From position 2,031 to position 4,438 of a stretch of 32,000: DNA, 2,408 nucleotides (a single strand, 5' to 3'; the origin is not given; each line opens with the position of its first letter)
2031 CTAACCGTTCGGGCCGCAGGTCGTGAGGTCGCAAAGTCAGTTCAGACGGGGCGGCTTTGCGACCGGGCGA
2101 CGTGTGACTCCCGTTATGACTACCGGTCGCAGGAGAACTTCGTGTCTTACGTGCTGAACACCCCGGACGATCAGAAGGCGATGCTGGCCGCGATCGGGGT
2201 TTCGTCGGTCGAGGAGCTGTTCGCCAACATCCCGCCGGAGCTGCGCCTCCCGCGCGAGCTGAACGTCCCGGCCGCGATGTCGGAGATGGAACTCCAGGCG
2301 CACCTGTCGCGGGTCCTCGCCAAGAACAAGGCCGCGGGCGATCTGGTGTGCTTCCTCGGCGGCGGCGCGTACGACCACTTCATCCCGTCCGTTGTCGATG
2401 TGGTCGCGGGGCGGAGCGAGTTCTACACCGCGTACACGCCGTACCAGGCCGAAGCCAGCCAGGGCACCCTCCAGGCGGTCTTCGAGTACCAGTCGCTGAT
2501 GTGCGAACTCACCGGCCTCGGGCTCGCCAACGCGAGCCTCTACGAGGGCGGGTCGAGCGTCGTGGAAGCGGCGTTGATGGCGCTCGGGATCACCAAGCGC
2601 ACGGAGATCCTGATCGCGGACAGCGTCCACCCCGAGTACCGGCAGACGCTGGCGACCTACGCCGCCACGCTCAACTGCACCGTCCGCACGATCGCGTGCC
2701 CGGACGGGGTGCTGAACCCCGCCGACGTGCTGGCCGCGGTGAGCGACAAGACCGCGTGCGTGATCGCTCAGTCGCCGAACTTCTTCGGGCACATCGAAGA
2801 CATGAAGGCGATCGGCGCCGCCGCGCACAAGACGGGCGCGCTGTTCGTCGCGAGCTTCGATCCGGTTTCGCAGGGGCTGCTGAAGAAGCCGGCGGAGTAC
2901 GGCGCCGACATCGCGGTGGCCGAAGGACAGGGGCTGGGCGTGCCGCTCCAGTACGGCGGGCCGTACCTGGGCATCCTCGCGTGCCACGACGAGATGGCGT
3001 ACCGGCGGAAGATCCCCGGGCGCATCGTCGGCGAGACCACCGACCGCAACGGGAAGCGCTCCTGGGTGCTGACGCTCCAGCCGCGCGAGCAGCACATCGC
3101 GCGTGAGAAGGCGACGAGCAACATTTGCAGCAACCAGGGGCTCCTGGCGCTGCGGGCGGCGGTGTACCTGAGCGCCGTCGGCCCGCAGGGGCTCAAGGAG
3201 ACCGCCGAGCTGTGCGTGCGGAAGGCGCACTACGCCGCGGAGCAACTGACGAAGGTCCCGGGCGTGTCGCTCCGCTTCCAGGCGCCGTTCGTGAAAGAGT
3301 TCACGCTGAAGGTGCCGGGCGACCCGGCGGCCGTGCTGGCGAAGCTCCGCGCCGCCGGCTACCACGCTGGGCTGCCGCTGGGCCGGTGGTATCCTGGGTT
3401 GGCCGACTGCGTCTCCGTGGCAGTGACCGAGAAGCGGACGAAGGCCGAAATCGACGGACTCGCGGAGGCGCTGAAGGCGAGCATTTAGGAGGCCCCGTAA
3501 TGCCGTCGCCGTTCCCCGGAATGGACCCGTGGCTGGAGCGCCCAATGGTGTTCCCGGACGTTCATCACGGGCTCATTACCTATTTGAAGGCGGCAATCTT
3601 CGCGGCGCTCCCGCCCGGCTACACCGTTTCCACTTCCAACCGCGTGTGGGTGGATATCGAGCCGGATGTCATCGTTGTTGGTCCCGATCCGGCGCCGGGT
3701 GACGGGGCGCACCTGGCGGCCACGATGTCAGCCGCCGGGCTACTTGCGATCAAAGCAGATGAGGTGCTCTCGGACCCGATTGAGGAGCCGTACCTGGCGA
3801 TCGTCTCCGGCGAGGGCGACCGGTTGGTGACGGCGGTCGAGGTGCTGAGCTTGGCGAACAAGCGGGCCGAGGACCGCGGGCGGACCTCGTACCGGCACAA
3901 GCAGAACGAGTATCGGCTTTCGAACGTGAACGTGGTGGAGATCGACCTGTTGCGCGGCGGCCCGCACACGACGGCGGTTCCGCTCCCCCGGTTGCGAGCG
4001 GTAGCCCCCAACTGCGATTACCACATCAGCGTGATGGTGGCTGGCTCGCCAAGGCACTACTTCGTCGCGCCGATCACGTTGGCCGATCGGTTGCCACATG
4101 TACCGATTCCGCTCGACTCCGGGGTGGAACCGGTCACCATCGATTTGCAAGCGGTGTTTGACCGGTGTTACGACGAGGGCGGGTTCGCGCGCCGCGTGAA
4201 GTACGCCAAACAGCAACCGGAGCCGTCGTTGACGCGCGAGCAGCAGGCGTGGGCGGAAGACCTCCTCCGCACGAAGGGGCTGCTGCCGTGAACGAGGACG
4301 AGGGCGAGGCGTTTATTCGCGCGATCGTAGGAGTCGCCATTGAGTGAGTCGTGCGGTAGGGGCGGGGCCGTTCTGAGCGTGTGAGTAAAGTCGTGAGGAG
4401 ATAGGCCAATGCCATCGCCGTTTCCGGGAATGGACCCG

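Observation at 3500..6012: DUF4058 (nuclease-like) plus TIGR02996/SUKH module embedded inside the glycine-cleavage operon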

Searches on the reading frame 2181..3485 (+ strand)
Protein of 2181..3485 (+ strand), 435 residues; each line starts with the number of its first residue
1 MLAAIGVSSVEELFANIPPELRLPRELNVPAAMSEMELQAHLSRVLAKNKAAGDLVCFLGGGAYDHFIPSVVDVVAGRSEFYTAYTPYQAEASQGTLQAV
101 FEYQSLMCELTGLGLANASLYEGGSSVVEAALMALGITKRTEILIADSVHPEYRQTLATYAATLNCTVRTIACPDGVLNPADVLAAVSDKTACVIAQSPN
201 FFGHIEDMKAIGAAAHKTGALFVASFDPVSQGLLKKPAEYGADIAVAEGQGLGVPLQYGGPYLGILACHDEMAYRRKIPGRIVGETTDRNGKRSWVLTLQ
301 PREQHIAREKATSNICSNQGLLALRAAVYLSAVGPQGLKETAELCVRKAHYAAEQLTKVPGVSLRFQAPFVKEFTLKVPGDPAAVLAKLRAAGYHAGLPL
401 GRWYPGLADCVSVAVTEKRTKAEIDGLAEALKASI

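Call 8: search_protein_families(library=pfam, proteins=[window:2181-3485:+], max_evalue=0.1)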
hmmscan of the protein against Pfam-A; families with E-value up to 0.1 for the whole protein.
seq(435 aa): 4 families
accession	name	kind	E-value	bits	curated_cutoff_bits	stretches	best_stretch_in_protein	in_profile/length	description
PF02347.22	GDC-P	-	1.6e-120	403.3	26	1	1-430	14-428/429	Glycine cleavage system P-protein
PF00266.25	Aminotran_5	-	3e-07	30.2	21.5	1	123-364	69-299/371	Aminotransferase class-V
PF01041.23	DegT_DnrJ_EryC1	-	0.0015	18.3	19.8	1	121-222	45-142/360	DegT/DnrJ/EryC1/StrS aminotransferase family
PF00155.27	Aminotran_1_2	-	0.085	12.5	19.7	0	113-200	63-156/361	Aminotransferase class I and II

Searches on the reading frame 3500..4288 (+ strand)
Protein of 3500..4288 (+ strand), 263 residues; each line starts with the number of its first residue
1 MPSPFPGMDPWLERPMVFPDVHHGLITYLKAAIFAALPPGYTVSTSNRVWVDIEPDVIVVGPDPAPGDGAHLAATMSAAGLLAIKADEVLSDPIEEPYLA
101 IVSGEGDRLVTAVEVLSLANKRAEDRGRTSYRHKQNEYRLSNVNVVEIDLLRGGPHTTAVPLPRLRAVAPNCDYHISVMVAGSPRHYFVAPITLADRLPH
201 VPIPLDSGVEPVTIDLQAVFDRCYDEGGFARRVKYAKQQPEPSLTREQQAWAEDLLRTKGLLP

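Call 8: search_protein_families(library=pfam, proteins=[window:3500-4288:+], max_evalue=0.1)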
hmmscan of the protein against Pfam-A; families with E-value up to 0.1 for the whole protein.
window:3500-4288:+ (263 aa): 1 family
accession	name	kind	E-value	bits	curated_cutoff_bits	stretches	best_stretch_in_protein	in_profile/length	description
PF13267.11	DUF4058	-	6.1e-53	180.2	25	1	1-254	1-253/254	Protein of unknown function (DUF4058)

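Call 9: search_protein_families(library=ncbifam, proteins=[window:3500-4288:+], max_evalue=0.1)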
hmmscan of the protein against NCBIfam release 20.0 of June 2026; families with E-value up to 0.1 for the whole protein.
window:3500-4288:+ (263 aa): 0 families

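Call 20: search_protein_families(library=padloc, proteins=[window:3500-4288:+], max_evalue=0.1)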
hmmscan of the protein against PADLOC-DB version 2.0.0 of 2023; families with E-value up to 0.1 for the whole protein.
window:3500-4288:+ (263 aa): 0 families
